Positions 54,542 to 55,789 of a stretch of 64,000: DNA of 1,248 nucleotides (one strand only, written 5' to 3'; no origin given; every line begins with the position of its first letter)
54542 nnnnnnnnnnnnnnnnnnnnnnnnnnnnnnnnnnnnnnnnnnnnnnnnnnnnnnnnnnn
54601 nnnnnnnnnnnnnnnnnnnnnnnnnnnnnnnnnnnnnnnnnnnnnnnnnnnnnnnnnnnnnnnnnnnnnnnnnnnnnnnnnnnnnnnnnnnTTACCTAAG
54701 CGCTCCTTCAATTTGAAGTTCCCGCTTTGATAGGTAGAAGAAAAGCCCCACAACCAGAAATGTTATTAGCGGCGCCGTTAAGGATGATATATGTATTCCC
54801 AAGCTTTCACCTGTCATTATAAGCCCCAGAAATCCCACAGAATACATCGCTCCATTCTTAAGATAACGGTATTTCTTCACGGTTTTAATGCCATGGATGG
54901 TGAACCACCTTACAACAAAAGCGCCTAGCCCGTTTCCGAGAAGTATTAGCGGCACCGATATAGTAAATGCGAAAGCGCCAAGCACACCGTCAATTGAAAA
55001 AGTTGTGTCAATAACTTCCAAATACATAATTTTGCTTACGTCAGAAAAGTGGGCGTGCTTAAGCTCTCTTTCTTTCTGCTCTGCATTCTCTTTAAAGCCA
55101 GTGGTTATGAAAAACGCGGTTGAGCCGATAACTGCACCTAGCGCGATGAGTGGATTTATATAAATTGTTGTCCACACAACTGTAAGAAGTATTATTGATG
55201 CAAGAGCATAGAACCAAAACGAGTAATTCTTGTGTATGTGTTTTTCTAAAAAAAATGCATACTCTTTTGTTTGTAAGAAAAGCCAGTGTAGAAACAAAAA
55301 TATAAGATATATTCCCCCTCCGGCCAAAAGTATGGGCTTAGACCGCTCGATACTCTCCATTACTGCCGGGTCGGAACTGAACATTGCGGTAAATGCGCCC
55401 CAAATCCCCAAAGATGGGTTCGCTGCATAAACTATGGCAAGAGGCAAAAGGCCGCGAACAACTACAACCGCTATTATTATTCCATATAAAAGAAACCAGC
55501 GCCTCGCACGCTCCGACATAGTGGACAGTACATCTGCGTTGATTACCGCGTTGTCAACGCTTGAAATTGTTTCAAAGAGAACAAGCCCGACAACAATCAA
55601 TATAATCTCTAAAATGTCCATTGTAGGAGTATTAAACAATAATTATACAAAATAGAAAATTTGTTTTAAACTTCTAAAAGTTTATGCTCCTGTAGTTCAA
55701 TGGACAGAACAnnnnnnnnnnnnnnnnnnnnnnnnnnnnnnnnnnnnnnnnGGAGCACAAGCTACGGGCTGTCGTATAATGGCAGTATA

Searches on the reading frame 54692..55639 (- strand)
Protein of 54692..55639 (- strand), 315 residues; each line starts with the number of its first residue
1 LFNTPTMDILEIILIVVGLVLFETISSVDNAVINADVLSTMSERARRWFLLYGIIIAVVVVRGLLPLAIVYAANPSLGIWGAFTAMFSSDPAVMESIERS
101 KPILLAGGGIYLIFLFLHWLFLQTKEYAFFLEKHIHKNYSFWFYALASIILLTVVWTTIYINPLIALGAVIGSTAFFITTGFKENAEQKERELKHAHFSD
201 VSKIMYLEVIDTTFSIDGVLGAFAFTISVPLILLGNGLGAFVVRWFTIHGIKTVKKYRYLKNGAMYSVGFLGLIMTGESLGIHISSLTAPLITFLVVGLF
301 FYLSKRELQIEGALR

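Call 3: search_protein_families(library=pfam, proteins=[window:54692-55639:-], max_evalue=0.1)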
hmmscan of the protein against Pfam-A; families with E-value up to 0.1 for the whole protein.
window:54692-55639:- (315 aa): 3 families
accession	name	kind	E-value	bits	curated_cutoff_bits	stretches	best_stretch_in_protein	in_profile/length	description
PF04332.21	DUF475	-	9.1e-39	134.5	27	1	28-304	1-286/293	Protein of unknown function (DUF475)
PF03741.22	TerC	-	2.1e-19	70.4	27.8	2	145-276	39-175/178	Integral membrane protein TerC family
PF14256.11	YwiC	-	0.014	16.1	25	0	106-191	22-106/126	YwiC-like protein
